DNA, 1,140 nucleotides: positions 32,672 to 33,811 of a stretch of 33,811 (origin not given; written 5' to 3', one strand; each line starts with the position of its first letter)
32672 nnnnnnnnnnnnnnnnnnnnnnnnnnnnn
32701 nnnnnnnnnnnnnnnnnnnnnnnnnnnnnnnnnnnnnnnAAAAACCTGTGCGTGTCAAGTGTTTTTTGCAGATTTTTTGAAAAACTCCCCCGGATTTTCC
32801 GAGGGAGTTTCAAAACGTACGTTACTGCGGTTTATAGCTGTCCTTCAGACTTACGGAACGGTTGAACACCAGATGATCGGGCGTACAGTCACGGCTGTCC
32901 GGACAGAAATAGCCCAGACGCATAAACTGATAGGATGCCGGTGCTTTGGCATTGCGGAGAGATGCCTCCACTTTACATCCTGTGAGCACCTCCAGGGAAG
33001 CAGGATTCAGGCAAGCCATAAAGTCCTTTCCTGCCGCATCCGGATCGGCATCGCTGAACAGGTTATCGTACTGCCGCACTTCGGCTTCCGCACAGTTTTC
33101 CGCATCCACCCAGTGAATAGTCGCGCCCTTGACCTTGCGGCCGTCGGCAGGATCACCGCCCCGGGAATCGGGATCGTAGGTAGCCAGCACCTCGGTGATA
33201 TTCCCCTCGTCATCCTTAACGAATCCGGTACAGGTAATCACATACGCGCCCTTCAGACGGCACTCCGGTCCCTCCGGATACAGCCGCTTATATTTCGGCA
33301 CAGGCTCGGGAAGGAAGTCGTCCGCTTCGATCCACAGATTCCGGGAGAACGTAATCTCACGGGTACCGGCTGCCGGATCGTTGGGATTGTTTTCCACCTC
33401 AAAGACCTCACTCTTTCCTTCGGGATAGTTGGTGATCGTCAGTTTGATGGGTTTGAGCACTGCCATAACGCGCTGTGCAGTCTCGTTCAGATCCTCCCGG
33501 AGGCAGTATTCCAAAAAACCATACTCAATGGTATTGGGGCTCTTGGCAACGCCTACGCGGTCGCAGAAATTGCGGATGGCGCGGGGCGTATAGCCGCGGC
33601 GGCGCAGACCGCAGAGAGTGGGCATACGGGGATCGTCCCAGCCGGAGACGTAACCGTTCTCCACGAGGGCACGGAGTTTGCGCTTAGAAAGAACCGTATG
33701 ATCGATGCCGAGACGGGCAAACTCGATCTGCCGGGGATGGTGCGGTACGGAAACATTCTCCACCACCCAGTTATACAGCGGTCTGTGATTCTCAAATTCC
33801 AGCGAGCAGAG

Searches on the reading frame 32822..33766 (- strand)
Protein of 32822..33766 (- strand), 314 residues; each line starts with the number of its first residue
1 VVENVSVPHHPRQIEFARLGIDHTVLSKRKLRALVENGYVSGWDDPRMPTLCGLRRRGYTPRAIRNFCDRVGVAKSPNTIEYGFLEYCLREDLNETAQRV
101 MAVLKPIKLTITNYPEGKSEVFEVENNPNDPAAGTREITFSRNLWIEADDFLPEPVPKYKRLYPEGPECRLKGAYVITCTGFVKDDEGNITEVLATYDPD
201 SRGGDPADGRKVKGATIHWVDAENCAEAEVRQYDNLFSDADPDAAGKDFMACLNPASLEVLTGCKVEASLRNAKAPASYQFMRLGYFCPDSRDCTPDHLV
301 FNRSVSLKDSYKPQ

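Call 10: search_protein_families(library=pfam, proteins=[window:32822-33766:-], max_evalue=0.001)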
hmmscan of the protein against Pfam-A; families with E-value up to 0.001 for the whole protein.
window:32822-33766:- (314 aa): 3 families
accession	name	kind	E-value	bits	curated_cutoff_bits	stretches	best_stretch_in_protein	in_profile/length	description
PF03950.23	tRNA-synt_1c_C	-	1.7e-28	99.1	23.9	1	97-198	1-91/91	tRNA synthetases class I (E and Q), anti-codon binding domain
PF20974.2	tRNA-synt_1c_C2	-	2.7e-21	76.5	23.9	1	216-290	1-69/69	tRNA synthetases class I (E and Q), anti-codon binding domain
PF00749.27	tRNA-synt_1c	-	5.3e-18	65.4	23.4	1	2-94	220-313/314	tRNA synthetases class I (E and Q), catalytic domain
